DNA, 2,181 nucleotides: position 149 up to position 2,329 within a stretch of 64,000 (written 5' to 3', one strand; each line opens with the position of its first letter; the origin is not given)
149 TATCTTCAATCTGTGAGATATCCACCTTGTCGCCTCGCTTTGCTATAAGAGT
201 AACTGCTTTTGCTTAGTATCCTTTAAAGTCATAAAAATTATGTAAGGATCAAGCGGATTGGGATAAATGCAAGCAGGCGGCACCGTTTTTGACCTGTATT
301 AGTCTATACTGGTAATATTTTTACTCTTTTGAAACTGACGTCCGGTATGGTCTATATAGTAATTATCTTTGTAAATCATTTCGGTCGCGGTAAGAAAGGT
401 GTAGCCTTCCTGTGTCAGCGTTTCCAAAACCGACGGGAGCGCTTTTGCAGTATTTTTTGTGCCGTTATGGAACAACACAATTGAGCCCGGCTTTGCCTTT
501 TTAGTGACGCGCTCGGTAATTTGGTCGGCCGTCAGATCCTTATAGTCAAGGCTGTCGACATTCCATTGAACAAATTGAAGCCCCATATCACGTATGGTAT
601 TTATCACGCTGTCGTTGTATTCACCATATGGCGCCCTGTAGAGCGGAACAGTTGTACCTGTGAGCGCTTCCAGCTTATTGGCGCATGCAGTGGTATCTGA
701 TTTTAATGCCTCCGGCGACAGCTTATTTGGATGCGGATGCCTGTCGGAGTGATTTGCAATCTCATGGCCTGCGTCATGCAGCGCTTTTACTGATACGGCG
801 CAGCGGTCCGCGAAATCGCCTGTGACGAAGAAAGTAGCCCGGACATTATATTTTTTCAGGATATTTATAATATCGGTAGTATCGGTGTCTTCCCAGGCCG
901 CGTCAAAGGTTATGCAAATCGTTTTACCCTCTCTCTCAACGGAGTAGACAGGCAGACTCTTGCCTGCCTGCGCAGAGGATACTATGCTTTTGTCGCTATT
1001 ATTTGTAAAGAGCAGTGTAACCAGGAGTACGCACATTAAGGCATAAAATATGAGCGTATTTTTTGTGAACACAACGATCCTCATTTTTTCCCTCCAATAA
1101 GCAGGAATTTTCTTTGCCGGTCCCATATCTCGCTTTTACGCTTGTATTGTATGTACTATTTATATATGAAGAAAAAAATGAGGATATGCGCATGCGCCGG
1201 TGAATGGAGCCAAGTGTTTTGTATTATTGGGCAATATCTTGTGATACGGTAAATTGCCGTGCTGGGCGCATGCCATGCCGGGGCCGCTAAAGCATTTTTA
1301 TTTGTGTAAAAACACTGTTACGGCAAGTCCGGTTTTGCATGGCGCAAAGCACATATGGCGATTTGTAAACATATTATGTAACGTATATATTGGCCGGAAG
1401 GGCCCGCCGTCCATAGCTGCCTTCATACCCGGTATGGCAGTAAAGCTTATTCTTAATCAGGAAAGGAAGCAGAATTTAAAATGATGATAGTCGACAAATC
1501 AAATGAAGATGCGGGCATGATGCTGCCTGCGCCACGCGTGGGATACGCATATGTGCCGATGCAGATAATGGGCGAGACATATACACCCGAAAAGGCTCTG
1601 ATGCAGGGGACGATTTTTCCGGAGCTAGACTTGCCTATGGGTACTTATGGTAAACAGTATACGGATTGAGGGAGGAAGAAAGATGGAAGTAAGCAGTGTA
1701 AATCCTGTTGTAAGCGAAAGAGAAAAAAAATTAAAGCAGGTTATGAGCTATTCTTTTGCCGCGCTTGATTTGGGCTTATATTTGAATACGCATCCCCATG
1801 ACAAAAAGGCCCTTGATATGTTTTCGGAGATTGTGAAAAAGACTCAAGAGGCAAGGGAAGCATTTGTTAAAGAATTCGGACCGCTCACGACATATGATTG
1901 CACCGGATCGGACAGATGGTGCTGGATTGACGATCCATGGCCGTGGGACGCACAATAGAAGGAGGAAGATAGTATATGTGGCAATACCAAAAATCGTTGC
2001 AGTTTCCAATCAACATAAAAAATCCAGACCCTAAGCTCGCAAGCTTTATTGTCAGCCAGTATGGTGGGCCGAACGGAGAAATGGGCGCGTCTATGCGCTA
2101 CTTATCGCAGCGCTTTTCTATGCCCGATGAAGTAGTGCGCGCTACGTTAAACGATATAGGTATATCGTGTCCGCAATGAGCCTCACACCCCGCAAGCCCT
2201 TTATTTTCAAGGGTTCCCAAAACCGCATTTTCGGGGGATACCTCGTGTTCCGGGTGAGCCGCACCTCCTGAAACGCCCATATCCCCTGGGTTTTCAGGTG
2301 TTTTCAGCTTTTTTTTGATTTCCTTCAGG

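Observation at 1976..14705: cotJC is split by a 12.1-kb element carrying a large serine recombinase, consistent with a sporulation intervening element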

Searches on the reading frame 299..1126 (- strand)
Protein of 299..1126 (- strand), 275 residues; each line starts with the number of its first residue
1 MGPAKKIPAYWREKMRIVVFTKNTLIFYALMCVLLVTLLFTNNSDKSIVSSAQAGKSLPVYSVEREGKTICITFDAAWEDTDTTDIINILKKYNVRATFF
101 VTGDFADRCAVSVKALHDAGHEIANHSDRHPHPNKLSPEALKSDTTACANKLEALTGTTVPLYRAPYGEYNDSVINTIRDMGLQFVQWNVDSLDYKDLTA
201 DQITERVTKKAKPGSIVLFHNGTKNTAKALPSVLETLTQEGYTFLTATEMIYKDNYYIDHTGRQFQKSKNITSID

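Call 8: search_protein_families(library=pfam, proteins=[window:299-1126:-], max_evalue=0.01)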
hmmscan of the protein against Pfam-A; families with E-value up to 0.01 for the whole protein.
window:299-1126:- (275 aa): 2 families
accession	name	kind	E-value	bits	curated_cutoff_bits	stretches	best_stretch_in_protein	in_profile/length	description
PF01522.26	Polysacc_deac_1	-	2.5e-33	115.1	23.1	1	64-186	3-124/124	Polysaccharide deacetylase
PF22537.1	WbmS-like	-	0.0051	17.2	27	0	72-105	1-35/186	Polysaccharide deacetylase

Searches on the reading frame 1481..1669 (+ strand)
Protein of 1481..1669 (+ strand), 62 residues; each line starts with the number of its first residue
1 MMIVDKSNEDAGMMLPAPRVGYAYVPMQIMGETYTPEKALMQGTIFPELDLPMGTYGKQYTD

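Call 5: search_protein_families(library=pfam, proteins=[window:1481-1669:+], max_evalue=0.01)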
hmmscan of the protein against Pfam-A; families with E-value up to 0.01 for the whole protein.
window:1481-1669:+ (62 aa): 1 family
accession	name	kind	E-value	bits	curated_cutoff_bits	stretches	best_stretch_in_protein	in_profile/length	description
PF11007.13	CotJA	-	2.1e-15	56.7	25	1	21-52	3-34/35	Spore coat associated protein JA (CotJA)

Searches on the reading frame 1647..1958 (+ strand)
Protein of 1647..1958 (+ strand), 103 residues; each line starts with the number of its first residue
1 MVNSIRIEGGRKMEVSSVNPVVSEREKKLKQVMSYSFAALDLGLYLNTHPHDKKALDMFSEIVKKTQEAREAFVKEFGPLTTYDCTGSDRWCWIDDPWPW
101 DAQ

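Call 5: search_protein_families(library=pfam, proteins=[window:1647-1958:+], max_evalue=0.01)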
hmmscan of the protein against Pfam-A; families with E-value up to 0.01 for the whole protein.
window:1647-1958:+ (103 aa): 1 family
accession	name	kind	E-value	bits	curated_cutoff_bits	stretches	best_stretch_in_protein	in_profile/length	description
PF12652.12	CotJB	-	2.8e-28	98.3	29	1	27-101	2-76/76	CotJB protein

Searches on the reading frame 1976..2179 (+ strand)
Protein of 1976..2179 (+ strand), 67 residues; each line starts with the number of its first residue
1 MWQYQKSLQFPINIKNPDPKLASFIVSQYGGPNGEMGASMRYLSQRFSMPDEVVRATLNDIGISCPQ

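Call 5: search_protein_families(library=pfam, proteins=[window:1976-2179:+], max_evalue=0.01)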
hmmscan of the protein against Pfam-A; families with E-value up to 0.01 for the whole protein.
window:1976-2179:+ (67 aa): 1 family
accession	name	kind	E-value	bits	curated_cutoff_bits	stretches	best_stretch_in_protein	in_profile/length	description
PF05067.18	Mn_catalase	-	1.8e-15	57.2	27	1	1-62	1-63/284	Manganese containing catalase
